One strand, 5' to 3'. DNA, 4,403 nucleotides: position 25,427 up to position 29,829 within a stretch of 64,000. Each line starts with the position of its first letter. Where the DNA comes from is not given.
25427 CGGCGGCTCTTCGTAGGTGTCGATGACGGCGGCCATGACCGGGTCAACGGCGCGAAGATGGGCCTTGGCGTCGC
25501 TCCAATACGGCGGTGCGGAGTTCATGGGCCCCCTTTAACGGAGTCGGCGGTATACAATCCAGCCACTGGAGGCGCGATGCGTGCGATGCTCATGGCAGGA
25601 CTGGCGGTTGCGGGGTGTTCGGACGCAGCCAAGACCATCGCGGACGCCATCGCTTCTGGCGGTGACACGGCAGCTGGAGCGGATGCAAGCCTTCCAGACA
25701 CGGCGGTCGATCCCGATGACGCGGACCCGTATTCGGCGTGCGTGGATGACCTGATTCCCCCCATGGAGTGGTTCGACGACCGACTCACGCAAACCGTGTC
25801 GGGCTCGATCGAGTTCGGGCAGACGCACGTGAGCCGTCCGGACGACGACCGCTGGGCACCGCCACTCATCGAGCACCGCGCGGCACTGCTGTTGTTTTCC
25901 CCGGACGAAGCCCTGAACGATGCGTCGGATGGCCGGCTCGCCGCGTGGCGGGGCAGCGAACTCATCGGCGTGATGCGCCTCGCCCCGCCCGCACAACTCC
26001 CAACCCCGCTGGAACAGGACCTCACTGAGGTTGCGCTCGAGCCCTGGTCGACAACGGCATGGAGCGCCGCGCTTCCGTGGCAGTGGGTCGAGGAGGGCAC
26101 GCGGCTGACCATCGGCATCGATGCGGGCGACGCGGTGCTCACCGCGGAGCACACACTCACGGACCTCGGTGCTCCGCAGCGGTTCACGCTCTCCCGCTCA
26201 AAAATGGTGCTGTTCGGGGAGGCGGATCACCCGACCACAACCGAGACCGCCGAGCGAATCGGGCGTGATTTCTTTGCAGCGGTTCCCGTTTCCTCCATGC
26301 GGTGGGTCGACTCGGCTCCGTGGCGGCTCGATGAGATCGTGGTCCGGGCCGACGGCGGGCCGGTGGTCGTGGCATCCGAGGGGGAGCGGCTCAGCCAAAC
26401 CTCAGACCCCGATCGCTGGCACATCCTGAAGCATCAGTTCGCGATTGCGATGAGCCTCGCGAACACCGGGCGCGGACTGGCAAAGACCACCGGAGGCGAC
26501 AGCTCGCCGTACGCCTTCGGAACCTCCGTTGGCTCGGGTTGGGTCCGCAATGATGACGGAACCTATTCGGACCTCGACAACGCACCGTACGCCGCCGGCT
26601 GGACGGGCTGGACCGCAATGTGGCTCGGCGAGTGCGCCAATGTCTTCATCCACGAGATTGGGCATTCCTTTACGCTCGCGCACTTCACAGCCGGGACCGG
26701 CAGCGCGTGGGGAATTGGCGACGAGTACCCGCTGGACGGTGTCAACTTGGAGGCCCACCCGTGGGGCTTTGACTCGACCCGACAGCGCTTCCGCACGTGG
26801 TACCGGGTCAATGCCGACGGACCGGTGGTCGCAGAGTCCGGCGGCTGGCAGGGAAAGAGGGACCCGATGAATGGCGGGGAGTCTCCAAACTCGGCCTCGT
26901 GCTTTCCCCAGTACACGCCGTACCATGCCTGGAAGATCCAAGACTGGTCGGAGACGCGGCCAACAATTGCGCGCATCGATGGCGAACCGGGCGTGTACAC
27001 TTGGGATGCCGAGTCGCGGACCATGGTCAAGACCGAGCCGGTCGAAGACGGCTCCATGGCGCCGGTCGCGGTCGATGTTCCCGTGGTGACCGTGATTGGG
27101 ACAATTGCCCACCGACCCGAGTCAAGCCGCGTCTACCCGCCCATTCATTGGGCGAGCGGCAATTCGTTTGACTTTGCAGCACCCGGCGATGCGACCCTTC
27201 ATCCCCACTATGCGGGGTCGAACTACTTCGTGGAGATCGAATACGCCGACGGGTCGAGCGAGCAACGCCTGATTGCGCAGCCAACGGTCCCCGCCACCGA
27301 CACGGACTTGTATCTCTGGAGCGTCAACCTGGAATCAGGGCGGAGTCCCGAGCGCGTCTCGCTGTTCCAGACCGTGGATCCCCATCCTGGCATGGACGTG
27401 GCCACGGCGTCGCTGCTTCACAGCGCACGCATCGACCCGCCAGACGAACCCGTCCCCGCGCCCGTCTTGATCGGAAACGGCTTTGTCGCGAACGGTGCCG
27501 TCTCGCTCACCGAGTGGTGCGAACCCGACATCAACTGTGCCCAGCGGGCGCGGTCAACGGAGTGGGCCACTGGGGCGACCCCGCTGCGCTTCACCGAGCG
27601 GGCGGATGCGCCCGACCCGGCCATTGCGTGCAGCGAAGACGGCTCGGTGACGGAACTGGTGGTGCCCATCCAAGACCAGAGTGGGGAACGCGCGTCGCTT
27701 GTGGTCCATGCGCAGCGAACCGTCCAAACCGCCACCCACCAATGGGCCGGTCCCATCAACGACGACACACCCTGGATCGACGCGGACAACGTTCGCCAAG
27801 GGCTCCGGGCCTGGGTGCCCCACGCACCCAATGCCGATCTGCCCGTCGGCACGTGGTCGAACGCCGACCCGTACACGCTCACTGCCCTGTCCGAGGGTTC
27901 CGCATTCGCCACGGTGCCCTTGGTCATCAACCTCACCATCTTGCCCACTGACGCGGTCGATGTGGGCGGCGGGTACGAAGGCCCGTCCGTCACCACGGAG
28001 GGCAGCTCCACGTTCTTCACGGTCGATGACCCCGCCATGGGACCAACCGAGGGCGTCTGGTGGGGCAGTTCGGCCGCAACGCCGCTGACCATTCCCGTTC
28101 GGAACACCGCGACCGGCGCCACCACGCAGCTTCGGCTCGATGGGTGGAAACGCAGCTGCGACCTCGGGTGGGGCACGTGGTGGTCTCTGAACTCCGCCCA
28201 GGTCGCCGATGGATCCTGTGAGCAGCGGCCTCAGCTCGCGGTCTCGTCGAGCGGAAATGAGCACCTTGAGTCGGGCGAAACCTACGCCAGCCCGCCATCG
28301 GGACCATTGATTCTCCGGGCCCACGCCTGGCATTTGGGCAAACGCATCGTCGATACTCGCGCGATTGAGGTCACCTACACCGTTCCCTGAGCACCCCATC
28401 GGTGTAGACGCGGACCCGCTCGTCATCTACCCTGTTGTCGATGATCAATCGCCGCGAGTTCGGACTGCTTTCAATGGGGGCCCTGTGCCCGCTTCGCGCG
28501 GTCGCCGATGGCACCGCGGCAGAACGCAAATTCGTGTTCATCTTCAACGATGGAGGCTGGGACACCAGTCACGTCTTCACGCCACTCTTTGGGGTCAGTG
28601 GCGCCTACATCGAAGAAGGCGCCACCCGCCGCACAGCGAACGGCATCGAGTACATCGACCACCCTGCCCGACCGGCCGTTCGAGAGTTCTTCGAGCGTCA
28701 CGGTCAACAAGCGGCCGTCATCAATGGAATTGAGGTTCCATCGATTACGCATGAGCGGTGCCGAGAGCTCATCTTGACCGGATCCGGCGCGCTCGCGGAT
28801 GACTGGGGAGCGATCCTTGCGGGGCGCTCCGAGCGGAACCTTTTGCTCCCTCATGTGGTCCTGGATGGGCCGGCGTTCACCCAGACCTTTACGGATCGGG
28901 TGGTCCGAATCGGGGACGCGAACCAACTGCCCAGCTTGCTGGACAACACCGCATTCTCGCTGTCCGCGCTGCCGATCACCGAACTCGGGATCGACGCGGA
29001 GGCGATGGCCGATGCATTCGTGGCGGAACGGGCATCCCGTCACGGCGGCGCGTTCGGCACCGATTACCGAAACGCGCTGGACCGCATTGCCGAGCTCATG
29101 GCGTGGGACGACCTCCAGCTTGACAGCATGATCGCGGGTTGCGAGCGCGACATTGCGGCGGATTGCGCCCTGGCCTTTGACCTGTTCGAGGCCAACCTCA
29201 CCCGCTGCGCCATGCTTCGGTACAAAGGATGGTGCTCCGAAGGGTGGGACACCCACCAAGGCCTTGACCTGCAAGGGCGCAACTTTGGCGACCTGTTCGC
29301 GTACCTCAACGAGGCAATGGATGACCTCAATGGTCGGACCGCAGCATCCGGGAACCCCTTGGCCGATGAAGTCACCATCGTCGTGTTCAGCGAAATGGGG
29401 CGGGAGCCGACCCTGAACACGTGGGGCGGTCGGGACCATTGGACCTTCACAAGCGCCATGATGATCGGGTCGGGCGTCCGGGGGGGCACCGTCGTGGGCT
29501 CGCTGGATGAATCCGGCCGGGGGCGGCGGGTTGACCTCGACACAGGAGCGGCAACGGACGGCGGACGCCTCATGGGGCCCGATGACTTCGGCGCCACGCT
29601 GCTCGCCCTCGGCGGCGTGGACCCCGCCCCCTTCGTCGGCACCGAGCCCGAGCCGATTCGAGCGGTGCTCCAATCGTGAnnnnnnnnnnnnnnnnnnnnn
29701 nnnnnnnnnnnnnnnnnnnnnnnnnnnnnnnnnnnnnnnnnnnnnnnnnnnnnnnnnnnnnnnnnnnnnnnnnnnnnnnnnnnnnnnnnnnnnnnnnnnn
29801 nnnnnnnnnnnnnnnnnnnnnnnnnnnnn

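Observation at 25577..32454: Split PSCyt / DUF1501 / DUF1549-like module, coupled by 4-nt overlaps and preceded by an M66-like protease lipoprotein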

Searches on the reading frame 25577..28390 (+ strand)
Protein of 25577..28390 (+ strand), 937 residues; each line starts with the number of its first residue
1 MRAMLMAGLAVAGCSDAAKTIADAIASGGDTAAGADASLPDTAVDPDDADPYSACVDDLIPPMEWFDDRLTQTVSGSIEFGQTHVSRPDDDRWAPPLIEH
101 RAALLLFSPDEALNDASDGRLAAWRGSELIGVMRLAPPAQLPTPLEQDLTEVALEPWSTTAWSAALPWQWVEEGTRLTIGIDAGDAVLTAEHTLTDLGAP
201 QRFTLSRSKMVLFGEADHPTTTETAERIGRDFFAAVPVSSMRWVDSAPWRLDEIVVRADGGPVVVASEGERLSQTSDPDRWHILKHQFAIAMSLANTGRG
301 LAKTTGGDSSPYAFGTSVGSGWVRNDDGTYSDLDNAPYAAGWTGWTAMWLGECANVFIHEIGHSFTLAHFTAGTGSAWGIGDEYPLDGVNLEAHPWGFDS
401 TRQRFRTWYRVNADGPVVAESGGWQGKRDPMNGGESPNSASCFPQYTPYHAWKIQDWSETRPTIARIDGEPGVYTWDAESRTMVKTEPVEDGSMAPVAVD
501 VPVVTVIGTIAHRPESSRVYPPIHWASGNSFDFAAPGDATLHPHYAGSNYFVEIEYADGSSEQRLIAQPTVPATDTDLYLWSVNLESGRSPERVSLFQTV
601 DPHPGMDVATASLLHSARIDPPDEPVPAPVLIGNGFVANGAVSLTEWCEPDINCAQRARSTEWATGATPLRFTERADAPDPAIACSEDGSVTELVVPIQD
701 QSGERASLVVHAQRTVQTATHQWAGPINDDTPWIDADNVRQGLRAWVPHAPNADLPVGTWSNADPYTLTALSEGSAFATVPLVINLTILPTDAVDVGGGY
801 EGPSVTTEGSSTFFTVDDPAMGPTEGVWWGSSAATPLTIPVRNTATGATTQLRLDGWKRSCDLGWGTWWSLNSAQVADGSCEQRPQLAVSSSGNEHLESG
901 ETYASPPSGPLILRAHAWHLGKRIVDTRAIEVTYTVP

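Call 3: search_protein_families(library=pfam, proteins=[window:25577-28390:+], max_evalue=1)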
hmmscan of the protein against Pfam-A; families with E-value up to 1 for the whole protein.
window:25577-28390:+ (937 aa): 3 families
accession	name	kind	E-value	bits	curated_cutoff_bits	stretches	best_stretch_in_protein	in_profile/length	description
PF10462.15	Peptidase_M66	-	3.2e-23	82.6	20.6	1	155-459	5-302/306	Peptidase M66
PF12561.13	TagA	-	1.5e-08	35.5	25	1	495-597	2-98/99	ToxR activated gene A lipoprotein domain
PF13582.12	Reprolysin_3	-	0.0081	17.1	22.4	1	297-369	76-122/123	Metallo-peptidase family M12B Reprolysin-like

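Call 4: search_protein_families(library=ncbifam, proteins=[window:25577-28390:+], max_evalue=1)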
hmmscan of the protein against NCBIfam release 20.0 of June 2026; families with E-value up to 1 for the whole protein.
window:25577-28390:+ (937 aa): 0 families

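Call 63: search_solved_structures(query=window:25577-28387:+, max_evalue=0.01)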
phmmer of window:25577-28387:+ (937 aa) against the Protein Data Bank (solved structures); distinct sequences matched with E-value up to 0.01: 1.
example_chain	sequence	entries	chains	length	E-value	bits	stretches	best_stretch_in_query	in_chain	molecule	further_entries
3ujz_A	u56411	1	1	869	5.6e-10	41.4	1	160-487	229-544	Metalloprotease stcE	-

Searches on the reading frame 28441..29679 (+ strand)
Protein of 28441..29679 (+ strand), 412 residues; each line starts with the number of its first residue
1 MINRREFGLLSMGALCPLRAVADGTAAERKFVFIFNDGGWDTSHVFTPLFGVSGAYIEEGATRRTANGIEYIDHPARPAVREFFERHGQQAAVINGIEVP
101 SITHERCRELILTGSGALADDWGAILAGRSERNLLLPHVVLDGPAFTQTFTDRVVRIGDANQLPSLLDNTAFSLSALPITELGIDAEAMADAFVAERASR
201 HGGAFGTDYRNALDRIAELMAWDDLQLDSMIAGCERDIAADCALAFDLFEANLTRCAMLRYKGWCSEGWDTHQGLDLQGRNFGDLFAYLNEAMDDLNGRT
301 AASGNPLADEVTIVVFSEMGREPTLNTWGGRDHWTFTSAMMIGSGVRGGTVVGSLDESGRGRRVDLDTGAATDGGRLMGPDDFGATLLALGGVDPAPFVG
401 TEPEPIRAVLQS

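Call 3: search_protein_families(library=pfam, proteins=[window:28441-29679:+], max_evalue=1)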
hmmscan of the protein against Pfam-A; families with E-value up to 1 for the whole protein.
window:28441-29679:+ (412 aa): 1 family
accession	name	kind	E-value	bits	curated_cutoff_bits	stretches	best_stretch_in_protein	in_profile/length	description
PF07394.17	DUF1501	-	1.8e-17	64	27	1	235-361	226-342/390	Protein of unknown function (DUF1501)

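Call 4: search_protein_families(library=ncbifam, proteins=[window:28441-29679:+], max_evalue=1)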
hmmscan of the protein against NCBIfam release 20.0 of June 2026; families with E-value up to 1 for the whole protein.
window:28441-29679:+ (412 aa): 0 families

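Call 51: search_solved_structures(query=window:28441-29676:+, max_evalue=10)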
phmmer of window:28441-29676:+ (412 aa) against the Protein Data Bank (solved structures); distinct sequences matched with E-value up to 10: 2.
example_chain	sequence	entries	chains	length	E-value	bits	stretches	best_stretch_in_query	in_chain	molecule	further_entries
5cwd_A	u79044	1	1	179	2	10.2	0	73-110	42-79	Designed helical repeat protein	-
7ess_A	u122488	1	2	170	2.1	10.1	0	357-386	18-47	Putative pre-16S rRNA nuclease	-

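Call 55: search_solved_structures(query=A4, max_evalue=10, show_alignments=2)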
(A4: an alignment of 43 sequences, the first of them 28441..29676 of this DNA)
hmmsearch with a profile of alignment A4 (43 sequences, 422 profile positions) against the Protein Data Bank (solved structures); distinct sequences matched with E-value up to 10: 2.
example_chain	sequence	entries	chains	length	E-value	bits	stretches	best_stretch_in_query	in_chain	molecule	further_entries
4i1q_A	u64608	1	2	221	2.9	9.8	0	246-312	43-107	Bridging integrator 2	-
4avm_A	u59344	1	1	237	3.5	9.6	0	211-313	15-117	BRIDGING INTEGRATOR 2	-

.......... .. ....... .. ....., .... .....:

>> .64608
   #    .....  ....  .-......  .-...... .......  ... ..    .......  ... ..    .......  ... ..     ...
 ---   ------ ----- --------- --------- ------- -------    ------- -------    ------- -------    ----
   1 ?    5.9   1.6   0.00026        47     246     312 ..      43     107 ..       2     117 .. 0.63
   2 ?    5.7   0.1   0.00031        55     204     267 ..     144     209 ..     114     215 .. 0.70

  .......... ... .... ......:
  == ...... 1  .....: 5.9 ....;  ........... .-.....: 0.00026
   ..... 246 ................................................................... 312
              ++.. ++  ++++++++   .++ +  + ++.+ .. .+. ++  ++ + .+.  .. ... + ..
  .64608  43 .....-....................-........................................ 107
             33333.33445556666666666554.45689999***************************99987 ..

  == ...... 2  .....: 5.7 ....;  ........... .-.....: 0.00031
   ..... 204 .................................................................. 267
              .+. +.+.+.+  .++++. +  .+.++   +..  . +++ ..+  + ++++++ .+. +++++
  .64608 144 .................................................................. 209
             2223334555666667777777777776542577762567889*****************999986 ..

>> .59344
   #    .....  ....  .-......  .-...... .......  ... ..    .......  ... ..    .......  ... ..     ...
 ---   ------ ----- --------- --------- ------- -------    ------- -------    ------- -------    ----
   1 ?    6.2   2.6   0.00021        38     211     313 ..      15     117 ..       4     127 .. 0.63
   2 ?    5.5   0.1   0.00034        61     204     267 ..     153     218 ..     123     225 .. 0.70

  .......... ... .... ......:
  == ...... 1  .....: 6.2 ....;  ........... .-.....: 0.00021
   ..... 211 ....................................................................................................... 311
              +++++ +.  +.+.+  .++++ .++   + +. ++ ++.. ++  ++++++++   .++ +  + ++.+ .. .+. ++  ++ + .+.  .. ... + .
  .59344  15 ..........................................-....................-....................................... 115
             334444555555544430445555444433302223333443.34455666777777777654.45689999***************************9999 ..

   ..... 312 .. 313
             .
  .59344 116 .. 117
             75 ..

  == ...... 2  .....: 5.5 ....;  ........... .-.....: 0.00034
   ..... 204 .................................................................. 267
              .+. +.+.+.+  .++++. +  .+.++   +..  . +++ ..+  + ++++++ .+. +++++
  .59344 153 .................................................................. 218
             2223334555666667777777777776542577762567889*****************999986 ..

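Call 75: search_protein_families(library=pfam, alignment_id=A4, max_evalue=0.01)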
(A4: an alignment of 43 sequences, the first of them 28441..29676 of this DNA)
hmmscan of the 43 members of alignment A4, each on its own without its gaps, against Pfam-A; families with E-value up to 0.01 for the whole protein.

A. member 1, window:28441-29676:+ (412 aa): 1 family
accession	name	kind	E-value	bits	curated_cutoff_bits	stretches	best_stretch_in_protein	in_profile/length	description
PF07394.17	DUF1501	-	1.8e-17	64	27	1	235-361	226-342/390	Protein of unknown function (DUF1501)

B. families by the number of members that match (of 43 scanned): 2 families
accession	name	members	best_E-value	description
PF07394.17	DUF1501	43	5.8e-28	Protein of unknown function (DUF1501)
PF03013.19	Pyr_excise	1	0.0038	Pyrimidine dimer DNA glycosylase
